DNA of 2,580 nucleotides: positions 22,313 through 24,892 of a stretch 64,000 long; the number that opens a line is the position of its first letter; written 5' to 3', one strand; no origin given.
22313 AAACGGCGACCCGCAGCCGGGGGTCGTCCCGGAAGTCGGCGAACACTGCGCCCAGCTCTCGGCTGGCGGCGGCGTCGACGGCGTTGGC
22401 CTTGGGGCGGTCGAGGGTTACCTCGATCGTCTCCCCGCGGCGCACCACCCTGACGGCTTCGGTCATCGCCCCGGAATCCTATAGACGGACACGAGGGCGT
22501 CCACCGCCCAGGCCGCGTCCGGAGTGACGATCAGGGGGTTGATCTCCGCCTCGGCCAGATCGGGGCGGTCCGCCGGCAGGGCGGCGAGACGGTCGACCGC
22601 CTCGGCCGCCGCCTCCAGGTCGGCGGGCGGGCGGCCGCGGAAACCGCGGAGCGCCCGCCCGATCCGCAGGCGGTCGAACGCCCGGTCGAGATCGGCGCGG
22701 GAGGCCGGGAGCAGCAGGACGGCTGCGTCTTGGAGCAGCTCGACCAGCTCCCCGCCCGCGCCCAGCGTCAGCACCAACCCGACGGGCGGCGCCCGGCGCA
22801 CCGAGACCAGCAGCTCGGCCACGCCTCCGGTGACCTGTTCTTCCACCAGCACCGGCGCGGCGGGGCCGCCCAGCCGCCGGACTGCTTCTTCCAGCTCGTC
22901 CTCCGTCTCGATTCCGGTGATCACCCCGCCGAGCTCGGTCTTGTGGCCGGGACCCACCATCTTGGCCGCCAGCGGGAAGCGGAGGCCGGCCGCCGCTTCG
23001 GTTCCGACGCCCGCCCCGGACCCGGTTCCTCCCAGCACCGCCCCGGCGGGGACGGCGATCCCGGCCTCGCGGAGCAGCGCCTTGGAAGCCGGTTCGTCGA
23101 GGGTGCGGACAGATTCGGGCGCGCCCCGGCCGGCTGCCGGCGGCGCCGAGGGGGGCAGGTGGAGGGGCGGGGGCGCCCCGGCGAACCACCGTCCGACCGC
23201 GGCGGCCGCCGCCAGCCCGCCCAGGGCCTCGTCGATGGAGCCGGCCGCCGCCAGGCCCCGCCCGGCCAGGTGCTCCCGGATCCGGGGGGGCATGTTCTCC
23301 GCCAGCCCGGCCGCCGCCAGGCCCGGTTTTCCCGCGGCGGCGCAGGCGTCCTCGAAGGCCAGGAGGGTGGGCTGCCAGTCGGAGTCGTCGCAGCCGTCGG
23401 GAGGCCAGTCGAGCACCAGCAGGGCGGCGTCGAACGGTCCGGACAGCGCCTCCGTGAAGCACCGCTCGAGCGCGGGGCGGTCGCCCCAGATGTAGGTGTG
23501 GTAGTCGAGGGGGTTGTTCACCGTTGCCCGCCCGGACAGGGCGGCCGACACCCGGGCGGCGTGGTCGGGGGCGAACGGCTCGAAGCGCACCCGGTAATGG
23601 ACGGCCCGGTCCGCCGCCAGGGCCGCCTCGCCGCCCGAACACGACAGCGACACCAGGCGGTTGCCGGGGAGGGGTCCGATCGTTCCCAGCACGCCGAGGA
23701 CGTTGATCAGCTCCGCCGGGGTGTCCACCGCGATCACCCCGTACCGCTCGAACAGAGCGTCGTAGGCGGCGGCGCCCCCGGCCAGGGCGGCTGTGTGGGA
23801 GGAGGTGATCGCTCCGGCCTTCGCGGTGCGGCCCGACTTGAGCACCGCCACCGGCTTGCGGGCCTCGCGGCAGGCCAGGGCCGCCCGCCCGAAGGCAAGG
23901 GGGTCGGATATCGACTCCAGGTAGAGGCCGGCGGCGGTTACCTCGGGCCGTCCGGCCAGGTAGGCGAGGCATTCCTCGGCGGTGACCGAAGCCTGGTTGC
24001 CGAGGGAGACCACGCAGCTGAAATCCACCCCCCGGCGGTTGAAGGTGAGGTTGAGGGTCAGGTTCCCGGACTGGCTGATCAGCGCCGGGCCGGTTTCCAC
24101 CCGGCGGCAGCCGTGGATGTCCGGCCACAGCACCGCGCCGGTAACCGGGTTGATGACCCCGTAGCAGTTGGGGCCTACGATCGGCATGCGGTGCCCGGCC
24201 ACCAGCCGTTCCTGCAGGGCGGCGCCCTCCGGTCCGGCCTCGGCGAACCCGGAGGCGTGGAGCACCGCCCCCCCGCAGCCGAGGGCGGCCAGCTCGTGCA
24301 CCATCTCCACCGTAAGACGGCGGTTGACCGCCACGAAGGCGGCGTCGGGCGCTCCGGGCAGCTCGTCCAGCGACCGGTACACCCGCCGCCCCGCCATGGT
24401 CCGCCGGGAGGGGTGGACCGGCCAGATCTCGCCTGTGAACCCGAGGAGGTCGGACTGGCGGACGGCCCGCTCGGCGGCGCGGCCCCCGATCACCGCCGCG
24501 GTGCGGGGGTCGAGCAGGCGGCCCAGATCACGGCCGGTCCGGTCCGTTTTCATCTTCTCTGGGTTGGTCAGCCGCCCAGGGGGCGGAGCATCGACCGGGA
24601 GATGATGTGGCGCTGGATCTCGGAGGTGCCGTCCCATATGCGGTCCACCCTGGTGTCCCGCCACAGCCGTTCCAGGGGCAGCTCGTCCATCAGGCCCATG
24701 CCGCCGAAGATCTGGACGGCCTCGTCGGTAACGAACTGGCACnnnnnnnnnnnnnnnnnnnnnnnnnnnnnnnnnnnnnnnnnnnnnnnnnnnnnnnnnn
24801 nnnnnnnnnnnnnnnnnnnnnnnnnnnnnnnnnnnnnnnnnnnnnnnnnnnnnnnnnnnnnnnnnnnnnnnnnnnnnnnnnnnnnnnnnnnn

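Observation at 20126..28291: Carnitine / gamma-butyrobetaine oxidation operon: BKACE, LcdH-thioesterase fusion, ACAD, NDP-forming acyl-CoA synthetase, CaiD-like hydratase and MFS transporter on one strand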

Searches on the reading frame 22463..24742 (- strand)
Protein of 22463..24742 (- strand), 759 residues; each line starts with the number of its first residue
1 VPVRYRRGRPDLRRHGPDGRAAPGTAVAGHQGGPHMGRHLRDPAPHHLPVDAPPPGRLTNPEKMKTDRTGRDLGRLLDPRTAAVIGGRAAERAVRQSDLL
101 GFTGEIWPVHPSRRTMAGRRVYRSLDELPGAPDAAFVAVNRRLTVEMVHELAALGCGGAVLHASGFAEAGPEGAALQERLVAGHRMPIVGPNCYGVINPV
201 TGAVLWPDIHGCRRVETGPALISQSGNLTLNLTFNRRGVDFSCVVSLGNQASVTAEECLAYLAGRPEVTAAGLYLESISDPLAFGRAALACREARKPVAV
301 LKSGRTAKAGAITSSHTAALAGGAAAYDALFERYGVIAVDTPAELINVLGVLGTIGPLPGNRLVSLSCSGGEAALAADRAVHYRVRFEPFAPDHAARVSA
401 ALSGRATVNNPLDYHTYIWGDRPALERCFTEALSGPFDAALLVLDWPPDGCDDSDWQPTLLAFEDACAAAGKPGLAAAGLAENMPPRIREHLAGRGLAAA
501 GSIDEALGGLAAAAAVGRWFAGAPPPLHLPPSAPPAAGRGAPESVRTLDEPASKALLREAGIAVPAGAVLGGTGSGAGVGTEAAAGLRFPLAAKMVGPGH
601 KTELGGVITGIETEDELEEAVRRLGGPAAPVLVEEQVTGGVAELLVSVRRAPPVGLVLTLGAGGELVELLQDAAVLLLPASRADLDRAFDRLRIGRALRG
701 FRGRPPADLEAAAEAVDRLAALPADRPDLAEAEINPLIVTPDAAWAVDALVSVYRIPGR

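Call 3: search_protein_families(library=pfam, proteins=[window:22463-24742:-])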
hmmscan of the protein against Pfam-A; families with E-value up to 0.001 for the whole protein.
window:22463-24742:- (759 aa): 3 families
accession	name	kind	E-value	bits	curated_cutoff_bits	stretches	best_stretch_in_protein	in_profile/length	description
PF13607.11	Succ_CoA_lig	-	4.1e-37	127.4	27.4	1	220-351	5-137/138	Succinyl-CoA ligase like flavodoxin domain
PF13549.11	ATP-grasp_5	-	1.1e-36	126.7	27.6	1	545-753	7-221/221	ATP-grasp domain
PF13380.12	CoA_binding_2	-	2e-13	51.3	22.8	1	81-198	2-115/116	CoA binding domain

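Call 4: search_protein_families(library=ncbifam, proteins=[window:22463-24742:-])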
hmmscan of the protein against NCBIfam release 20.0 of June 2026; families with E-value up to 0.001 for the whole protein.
window:22463-24742:- (759 aa): 6 families
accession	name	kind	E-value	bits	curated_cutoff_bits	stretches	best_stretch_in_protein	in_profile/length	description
TIGR02717.1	AcCoA-syn-alpha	equivalog_domain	2.1e-65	221.2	567.15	1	74-414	2-349/447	acetate--CoA ligase alpha subunit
NF045493.1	HydDutCoALig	equivalog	2.6e-64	218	1300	2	76-390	6-330/698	4-hydroxybutyrate--CoA ligase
NF045494.1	AcCoALig_Archglob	equivalog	1.5e-62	211.9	1200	2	62-416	207-565/665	acetate--CoA ligase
NF045492.1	HydPropCoALig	equivalog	5.8e-57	193.5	1300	2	71-383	246-569/700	3-hydroxypropionate--CoA ligase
NF004230.0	PRK05678.1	equivalog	6.7e-06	25.5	336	1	182-349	113-284/291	succinate--CoA ligase subunit alpha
TIGR01019.1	sucCoAalpha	subfamily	4e-05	23.2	353.2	1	182-347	111-280/286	succinate--CoA ligase subunit alpha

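Call 21: find_homologous_proteins(query=window:22463-24553:-, max_evalue=1e-20)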
Query window:22463-24553:- (696 aa): 2436 proteins with E <= 1e-20 among 8000 candidates; the best 120 are listed.
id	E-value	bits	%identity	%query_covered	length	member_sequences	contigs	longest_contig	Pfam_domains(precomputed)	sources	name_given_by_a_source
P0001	0.0e+0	1417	94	100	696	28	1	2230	PF13607.12,PF13549.12,PF13380.13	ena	-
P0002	0.0e+0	1276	86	100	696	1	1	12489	PF13607.12,PF13549.12,PF13380.13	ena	-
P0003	0.0e+0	1262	85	100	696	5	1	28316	PF13607.12,PF13549.12,PF13380.13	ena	-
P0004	0.0e+0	1255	85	100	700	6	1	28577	PF13607.12,PF13549.12,PF13380.13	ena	-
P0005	0.0e+0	1077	72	99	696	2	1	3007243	PF13607.12,PF13549.12,PF13380.13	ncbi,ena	-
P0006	0.0e+0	1024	71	98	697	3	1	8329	PF13607.12,PF13549.12,PF13380.13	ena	-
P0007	0.0e+0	1016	70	98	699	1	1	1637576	PF13607.12,PF13549.12,PF13380.13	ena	-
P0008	6.5e-287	972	67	98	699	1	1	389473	PF13607.12,PF13549.12,PF13380.13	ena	-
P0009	1.7e-285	967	67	98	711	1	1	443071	PF13607.12,PF13549.12,PF13380.13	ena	-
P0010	6.3e-284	962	68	98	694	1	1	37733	PF13607.12,PF13549.12,PF13380.13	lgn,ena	-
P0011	1.5e-283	960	67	98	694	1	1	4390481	PF13607.12,PF13549.12,PF13380.13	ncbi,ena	-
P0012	1.7e-283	960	67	99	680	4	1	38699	PF13607.12,PF13549.12,PF13380.13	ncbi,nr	ncbi:MAG: acetate--CoA ligase family protein [bacterium]|nr:acetate--CoA ligase family protein [bact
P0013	1.0e-281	954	67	98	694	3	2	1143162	PF13607.12,PF13549.12,PF13380.13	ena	-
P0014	1.1e-281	954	67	98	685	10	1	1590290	PF13607.12,PF13549.12,PF13380.13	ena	-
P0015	2.2e-281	953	67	99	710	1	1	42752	PF13607.12,PF13549.12,PF13380.13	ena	-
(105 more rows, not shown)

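Call 22: find_encoding_contigs(protein=P0004, flank=10000, max_places=3)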
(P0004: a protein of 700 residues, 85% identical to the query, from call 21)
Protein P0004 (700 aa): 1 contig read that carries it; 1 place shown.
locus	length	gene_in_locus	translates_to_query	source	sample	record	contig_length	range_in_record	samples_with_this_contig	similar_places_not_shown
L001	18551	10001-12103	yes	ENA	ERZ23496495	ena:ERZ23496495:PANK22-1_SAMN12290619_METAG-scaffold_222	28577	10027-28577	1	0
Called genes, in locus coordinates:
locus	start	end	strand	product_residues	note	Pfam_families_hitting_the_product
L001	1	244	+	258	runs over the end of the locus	PF08861:DUF1828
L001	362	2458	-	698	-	PF13173:AAA_14, PF13635:DUF4143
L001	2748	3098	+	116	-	PF12844:HTH_19 (weak), PF13560:HTH_31, PF01381:HTH_3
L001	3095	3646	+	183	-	-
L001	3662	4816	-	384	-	PF01571:GCV_T, PF08669:GCV_T_C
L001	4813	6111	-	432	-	PF07690:MFS_1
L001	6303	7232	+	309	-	PF05853:BKACE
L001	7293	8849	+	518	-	PF02737:3HCDH_N, PF00725:3HCDH, PF13279:4HBT_2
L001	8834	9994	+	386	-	PF02771:Acyl-CoA_dh_N, PF02770:Acyl-CoA_dh_M, PF00441:Acyl-CoA_dh_1, PF08028:Acyl-CoA_dh_2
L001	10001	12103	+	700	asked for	PF13380:CoA_binding_2, PF13607:Succ_CoA_lig, PF13549:ATP-grasp_5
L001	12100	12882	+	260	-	PF00378:ECH_1, PF16113:ECH_2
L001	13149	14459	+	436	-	PF07690:MFS_1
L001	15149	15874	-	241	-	-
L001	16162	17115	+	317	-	PF04018:VCA0040-like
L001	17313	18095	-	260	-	PF01061:ABC2_membrane, PF12698:ABC2_membrane_3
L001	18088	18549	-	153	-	?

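Call 23: find_encoding_contigs(protein=P0005, flank=10000, max_places=3)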
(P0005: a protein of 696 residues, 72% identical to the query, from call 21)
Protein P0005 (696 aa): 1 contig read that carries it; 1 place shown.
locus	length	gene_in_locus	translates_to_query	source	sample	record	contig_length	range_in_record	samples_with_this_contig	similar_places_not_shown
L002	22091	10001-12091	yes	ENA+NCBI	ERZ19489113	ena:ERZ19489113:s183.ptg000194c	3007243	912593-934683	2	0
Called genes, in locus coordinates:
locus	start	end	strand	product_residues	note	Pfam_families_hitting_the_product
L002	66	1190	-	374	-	PF01571:GCV_T, PF08669:GCV_T_C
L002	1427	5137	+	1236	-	PF04480:DUF559 (weak), PF00270:DEAD, PF00271:Helicase_C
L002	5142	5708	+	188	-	-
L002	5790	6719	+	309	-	PF05853:BKACE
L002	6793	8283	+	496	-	PF02737:3HCDH_N, PF00725:3HCDH, PF13279:4HBT_2, PF03061:4HBT (weak)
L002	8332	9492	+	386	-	PF02771:Acyl-CoA_dh_N, PF02770:Acyl-CoA_dh_M, PF00441:Acyl-CoA_dh_1, PF08028:Acyl-CoA_dh_2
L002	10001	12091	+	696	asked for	PF13380:CoA_binding_2, PF13607:Succ_CoA_lig, PF13549:ATP-grasp_5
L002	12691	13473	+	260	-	PF00378:ECH_1, PF16113:ECH_2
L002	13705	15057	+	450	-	PF06779:MFS_4 (weak), PF07690:MFS_1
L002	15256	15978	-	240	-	-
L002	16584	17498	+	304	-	PF04018:VCA0040-like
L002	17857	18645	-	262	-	PF01061:ABC2_membrane, PF12698:ABC2_membrane_3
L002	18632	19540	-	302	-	PF00005:ABC_tran, PF13304:AAA_21 (faint), PF26919:ABC-like_C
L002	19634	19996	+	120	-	PF06262:Zincin_1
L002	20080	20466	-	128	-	-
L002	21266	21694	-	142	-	PF00692:dUTPase, PF22769:DCD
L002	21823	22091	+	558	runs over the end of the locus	-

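Call 25: search_dna_similar(query=window:22463-24553:-, collection=plasmids, mode=protein, max_rows=25, max_evalue=1e-30)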
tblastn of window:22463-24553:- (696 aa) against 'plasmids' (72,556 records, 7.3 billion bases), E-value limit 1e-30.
Records with a match: 223; places in all: 235; records where one place covers at least 80% of the query: 130.
Best place of each record, by identity: <60% 223.
By first word of the organism name: Rhizobium 131; Pseudosulfitobacter 20; Sinorhizobium 17; Ruegeria 5; Sulfitobacter 5; Variovorax 3; Neorhizobium 2; Thioclava 2; Mesorhizobium 2; Paracoccus 2; and 32 more.
By predicted mobility (MOB-suite, as given by PLSDB): non-mobilizable 159; conjugative 55; mobilizable 9.
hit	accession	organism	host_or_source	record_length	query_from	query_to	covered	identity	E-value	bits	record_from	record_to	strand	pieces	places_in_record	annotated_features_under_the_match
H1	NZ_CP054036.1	Rhizobium indicum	Pisum sativum l. (pea),Pure culture,Pea ...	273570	6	688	98%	42.1%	3e-108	368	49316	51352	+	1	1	acetate--CoA ligase family protein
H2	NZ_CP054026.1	Rhizobium indicum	Pisum sativum l. (pea),Pure culture,Pea ...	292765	6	688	98%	42.1%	3e-108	368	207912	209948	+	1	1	acetate--CoA ligase family protein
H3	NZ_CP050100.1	Rhizobium leguminosarum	Trifolium pratense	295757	6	688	98%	42.1%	1e-107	367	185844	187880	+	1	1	acetate--CoA ligase family protein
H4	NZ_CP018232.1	Rhizobium leguminosarum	Vavilovia formosa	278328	6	688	98%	42.0%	4e-111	377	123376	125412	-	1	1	acetate--CoA ligase family protein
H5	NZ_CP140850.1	Rhizobium johnstonii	Trifolium pratense,whole organism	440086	6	688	98%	42.0%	1e-108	369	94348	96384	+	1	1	acetate--CoA ligase family protein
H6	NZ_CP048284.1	Rhizobium leguminosarum bv. viciae 248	Fava bean,whole organism,nodules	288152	10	688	98%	42.2%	4e-106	362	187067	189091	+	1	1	acetate--CoA ligase family protein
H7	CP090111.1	Rhizobium leguminosarum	Trifolium ambiguum,Cell culture,Plant ...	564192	6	679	97%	42.5%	3e-111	377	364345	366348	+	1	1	acetate--CoA ligase family protein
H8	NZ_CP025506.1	Rhizobium leguminosarum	Pisum sativum,pea nodule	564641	6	679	97%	42.5%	3e-111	377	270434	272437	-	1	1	acetate--CoA ligase family protein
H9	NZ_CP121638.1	Rhizobium leguminosarum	Trifolium ambiguum,cell culture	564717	6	679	97%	42.5%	3e-111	377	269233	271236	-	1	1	acetate--CoA ligase family protein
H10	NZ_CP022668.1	Rhizobium leguminosarum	single cell,root nodules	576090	6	679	97%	42.5%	3e-111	377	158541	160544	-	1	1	acetate--CoA ligase family protein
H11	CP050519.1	Rhizobium leguminosarum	Trifolium repens,cell culture,root ...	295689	6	688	98%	41.8%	4e-109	371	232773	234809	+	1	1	acetate--CoA ligase family protein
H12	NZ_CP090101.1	Rhizobium leguminosarum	Trifolium pratense,Cell culture,Plant ...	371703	6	688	98%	41.8%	9e-108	367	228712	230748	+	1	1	acetate--CoA ligase family protein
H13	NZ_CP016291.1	Rhizobium leguminosarum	Vavilovia formosa,cell culture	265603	6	688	98%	41.8%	1e-107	366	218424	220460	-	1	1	acetate--CoA ligase family protein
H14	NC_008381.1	Rhizobium johnstonii 3841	-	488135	6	688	98%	41.8%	4e-107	365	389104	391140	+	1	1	acetate--CoA ligase family protein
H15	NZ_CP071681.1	Rhizobium ruizarguesonis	lentil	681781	6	688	98%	41.8%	5e-107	365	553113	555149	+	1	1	acetate--CoA ligase family protein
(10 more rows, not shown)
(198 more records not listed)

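Call 26: get_annotated_region(hit=H14, flank=9000)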
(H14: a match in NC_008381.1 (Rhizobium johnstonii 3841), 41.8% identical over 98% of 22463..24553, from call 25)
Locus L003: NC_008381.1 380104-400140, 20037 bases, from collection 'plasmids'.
description: Rhizobium johnstonii 3841 plasmid pRL10, complete sequence
organism: Rhizobium johnstonii 3841 (NCBI taxid 216596)
taxonomy: Bacteria; Pseudomonadota; Alphaproteobacteria; Hyphomicrobiales; Rhizobiaceae; Rhizobium; Rhizobium johnstonii; Rhizobium johnstonii 3841
host: -; source: -; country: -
typing (MOB-suite, as given by PLSDB): conjugative; replicon rep_cluster_841; relaxase MOBQ; mating-pair formation MPF_T
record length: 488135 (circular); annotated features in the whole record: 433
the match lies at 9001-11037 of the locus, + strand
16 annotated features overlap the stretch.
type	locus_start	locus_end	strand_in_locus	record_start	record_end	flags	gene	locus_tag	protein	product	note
CDS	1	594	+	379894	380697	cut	-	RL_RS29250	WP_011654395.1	transporter substrate-binding domain-containing protein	-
CDS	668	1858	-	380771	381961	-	fdhA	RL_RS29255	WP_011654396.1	formaldehyde dehydrogenase, glutathione-independent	GO:0046292 - formaldehyde metabolic process [Evidence IEA]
CDS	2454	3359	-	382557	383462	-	-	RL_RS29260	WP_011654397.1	DMT family transporter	GO:0055085 - transmembrane transport [Evidence IEA]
CDS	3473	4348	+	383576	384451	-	-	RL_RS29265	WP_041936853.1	LysR substrate-binding domain-containing protein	-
CDS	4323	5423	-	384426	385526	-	-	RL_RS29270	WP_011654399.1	GlxA family transcriptional regulator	-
CDS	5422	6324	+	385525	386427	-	-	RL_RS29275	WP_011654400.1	3-keto-5-aminohexanoate cleavage protein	-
CDS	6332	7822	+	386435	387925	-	-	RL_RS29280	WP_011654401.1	carnitine 3-dehydrogenase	-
CDS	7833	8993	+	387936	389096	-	-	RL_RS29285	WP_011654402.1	acyl-CoA dehydrogenase family protein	-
CDS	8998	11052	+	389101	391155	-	-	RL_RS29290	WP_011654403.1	acetate--CoA ligase family protein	-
CDS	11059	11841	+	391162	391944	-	-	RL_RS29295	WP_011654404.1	carnitinyl-CoA dehydratase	-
CDS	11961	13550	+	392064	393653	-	-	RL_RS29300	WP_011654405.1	ABC transporter substrate-binding protein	-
CDS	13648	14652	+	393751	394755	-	-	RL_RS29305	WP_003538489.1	ABC transporter permease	GO:0055085 - transmembrane transport [Evidence IEA]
CDS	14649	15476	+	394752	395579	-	-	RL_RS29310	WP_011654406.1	ABC transporter permease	-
CDS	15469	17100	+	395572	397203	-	-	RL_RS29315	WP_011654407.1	ABC transporter ATP-binding protein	-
CDS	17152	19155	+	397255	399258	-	-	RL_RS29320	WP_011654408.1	CocE/NonD family hydrolase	-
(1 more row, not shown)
